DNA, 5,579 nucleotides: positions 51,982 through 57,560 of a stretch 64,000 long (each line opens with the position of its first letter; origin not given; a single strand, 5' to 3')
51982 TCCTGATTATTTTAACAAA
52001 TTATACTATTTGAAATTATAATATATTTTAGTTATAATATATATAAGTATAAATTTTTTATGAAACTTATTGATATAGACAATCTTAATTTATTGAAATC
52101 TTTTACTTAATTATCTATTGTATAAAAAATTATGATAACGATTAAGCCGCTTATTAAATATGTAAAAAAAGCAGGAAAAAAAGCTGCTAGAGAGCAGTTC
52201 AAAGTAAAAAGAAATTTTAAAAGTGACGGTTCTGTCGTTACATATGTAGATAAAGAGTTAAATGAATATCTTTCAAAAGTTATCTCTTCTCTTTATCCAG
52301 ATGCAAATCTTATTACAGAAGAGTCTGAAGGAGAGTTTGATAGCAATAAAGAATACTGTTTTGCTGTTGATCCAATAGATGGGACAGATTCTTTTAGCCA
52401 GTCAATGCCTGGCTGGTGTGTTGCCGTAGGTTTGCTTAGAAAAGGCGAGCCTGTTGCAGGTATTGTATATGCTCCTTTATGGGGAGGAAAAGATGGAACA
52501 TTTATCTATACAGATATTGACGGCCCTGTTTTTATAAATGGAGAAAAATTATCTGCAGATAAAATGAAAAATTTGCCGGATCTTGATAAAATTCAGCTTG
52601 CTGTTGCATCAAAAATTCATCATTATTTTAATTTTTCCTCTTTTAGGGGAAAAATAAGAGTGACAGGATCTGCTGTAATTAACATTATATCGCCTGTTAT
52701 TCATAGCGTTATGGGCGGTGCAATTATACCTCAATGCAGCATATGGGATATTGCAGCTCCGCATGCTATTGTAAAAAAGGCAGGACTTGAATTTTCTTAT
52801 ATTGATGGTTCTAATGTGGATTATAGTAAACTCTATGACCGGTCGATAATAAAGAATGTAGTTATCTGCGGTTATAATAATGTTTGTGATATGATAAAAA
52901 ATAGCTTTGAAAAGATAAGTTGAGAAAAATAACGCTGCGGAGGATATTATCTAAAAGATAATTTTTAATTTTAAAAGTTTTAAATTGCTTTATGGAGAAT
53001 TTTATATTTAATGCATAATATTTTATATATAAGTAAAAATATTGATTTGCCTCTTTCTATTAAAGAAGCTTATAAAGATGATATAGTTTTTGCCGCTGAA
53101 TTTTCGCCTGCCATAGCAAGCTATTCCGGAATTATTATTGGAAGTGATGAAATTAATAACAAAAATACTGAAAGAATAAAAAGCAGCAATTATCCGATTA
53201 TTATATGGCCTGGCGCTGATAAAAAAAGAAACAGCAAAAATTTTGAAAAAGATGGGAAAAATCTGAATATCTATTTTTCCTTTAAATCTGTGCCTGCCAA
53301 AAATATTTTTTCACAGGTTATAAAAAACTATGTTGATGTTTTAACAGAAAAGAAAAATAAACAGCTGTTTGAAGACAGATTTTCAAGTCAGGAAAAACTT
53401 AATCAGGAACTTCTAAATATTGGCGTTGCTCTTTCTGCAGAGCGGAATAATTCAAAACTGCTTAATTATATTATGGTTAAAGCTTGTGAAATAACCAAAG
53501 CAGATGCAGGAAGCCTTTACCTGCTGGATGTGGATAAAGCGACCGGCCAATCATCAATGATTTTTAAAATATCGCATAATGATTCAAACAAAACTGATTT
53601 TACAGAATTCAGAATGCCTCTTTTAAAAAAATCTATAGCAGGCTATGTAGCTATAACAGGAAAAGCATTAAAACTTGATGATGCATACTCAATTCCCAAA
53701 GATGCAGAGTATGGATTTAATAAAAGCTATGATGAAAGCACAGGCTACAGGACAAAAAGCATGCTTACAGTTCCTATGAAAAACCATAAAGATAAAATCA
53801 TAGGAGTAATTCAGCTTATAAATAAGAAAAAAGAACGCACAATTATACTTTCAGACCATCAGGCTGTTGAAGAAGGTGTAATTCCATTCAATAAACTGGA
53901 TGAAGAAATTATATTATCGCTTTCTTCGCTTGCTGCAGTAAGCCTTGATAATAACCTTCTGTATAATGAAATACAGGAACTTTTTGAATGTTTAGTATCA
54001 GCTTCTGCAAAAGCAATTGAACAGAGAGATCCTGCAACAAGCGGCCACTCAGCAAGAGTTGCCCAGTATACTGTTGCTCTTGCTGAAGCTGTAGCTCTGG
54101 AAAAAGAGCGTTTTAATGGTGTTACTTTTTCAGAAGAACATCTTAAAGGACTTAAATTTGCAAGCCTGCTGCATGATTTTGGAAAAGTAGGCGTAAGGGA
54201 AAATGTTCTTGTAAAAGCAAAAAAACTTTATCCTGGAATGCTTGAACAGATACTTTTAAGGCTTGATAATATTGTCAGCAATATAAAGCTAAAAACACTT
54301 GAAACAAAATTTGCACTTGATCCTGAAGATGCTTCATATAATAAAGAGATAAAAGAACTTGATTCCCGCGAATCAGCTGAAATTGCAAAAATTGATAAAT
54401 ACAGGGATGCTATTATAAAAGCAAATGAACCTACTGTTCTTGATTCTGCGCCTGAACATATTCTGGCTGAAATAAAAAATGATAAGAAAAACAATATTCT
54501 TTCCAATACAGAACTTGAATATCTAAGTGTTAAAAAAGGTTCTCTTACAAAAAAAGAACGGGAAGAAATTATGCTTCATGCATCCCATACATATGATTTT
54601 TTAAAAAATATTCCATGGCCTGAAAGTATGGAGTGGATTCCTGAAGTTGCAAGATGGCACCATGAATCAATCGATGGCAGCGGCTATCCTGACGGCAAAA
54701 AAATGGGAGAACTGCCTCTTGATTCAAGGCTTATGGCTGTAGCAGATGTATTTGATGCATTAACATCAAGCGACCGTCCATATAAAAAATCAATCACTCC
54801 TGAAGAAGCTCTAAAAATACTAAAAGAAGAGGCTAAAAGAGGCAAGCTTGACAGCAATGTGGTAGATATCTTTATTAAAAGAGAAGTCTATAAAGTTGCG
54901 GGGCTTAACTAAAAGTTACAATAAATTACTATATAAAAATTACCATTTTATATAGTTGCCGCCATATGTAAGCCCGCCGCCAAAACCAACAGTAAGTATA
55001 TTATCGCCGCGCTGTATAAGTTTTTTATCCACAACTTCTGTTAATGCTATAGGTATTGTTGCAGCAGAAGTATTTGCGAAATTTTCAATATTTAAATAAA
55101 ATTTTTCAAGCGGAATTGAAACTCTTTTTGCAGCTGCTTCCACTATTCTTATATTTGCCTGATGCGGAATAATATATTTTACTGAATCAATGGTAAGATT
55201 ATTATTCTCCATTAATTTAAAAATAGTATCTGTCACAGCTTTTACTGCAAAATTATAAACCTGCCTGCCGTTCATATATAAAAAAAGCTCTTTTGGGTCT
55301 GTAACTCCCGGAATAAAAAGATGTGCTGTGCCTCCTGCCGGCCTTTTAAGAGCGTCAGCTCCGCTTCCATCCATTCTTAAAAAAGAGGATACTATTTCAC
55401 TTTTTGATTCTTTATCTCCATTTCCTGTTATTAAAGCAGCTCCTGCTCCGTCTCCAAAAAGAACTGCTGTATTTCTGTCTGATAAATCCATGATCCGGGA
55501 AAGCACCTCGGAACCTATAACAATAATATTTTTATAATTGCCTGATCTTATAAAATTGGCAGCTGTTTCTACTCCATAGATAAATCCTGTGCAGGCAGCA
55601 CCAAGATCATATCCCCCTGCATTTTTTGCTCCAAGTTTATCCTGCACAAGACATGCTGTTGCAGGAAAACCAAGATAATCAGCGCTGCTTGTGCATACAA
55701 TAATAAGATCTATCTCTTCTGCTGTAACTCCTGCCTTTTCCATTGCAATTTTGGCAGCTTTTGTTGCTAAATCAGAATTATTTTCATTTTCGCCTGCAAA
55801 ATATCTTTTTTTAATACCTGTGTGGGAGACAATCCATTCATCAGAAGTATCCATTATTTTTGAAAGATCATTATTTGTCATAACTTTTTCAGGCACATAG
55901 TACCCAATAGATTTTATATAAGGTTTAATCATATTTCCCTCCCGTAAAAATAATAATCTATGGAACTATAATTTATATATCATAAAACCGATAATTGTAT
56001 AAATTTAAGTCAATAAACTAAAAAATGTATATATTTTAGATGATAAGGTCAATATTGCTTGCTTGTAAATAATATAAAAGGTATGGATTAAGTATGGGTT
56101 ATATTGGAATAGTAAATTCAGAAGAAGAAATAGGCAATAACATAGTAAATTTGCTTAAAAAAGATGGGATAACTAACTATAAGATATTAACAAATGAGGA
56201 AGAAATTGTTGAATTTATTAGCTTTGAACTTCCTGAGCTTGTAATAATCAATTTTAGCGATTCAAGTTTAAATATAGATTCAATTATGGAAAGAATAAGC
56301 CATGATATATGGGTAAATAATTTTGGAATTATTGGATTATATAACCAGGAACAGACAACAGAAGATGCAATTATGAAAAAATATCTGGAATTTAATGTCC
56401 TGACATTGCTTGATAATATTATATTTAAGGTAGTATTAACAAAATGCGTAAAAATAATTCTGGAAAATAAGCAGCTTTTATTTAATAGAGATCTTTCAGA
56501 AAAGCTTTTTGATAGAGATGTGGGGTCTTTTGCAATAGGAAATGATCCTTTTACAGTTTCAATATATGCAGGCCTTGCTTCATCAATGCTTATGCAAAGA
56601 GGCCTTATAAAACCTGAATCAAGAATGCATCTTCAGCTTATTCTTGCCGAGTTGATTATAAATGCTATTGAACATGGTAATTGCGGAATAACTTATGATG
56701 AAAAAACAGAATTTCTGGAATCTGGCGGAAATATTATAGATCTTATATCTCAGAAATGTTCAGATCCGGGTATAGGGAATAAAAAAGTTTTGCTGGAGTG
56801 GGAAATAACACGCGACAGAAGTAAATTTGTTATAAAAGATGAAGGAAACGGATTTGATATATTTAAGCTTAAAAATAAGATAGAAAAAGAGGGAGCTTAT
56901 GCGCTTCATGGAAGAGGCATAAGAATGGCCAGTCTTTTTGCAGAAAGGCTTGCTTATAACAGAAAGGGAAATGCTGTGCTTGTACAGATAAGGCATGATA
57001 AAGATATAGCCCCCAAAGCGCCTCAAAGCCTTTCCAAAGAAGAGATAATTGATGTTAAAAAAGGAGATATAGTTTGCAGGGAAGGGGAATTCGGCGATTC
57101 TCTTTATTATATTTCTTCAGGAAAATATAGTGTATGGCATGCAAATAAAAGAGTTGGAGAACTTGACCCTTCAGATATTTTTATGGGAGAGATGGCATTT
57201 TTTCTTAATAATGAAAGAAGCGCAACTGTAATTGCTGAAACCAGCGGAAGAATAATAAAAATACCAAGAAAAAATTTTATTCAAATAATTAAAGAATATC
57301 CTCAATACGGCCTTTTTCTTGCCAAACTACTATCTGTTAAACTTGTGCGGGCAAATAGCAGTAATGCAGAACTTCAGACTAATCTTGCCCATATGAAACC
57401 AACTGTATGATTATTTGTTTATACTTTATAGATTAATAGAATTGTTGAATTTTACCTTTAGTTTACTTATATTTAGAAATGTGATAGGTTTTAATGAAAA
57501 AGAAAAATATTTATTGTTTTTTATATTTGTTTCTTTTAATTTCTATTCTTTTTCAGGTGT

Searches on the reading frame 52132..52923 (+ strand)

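Call 43: search_protein_families(library=pfam, proteins=[window:52132-52923:+], max_evalue=0.001)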
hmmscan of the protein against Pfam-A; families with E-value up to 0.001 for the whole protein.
window:52132-52923:+ (263 aa): 1 family
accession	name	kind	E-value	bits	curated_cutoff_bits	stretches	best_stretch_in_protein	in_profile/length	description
PF00459.30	Inositol_P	-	2.2e-34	119.6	27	1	10-233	12-247/271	Inositol monophosphatase family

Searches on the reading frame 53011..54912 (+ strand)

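Call 76: search_protein_families(library=pfam, proteins=[window:53011-54912:+], max_evalue=0.001)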
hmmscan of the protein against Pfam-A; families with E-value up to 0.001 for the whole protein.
window:53011-54912:+ (633 aa): 3 families
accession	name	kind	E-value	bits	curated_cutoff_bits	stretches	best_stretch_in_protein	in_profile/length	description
PF13487.12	HD_5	-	1.1e-30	107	27.2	1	505-617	63-170/170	HD domain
PF01966.28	HD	-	4.8e-11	43.4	22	1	344-404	2-49/116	HD domain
PF01590.32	GAF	-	6.8e-10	40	22.4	1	149-312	4-133/133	GAF domain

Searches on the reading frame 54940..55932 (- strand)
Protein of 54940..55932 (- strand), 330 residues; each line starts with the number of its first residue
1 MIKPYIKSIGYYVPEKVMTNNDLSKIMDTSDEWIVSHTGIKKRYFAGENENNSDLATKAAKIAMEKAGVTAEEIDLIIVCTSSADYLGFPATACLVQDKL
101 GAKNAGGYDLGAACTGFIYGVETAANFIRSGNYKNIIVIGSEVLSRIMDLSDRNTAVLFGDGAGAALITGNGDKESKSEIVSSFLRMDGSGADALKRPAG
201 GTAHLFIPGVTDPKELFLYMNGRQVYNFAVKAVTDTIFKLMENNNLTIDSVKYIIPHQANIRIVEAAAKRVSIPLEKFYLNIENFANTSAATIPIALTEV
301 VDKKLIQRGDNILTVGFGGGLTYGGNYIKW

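Call 78: search_protein_families(library=pfam, proteins=[window:54940-55932:-], max_evalue=0.00001)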
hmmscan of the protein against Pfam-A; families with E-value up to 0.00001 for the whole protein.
window:54940-55932:- (330 aa): 3 families
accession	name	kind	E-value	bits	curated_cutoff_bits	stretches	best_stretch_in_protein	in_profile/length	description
PF08541.16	ACP_syn_III_C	-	3.5e-32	110.8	26.6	1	241-330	1-90/90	3-Oxoacyl-[acyl-carrier-protein (ACP)] synthase III C terminal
PF08545.16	ACP_syn_III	-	6.3e-28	96.9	24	1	108-189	1-80/80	3-Oxoacyl-[acyl-carrier-protein (ACP)] synthase III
PF00108.29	Thiolase_N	-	3.3e-06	27.1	26.4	1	48-150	19-121/260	Thiolase, N-terminal domain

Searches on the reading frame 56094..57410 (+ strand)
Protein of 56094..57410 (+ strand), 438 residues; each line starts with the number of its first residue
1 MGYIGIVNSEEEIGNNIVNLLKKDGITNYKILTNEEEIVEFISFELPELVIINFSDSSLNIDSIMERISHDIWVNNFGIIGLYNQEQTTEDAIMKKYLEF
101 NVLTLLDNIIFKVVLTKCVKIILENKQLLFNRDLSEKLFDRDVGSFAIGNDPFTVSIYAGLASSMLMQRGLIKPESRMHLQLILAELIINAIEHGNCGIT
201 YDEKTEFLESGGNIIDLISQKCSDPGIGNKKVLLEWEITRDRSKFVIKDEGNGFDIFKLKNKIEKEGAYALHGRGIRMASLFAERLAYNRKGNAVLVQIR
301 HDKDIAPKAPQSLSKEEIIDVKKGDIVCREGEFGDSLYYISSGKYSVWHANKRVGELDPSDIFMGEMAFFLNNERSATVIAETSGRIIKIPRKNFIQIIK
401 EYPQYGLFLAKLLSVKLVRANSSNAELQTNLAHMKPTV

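Call 78: search_protein_families(library=pfam, proteins=[window:56094-57410:+], max_evalue=0.00001)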
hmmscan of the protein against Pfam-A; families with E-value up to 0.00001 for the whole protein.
window:56094-57410:+ (438 aa): 2 families
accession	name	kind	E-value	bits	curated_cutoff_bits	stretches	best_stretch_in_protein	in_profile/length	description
PF00027.35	cNMP_binding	-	4.7e-18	65.4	27.5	1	321-402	4-89/89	Cyclic nucleotide-binding domain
PF13581.12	HATPase_c_2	-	4.2e-11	43.4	27.4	1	164-297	17-125/127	Histidine kinase-like ATPase domain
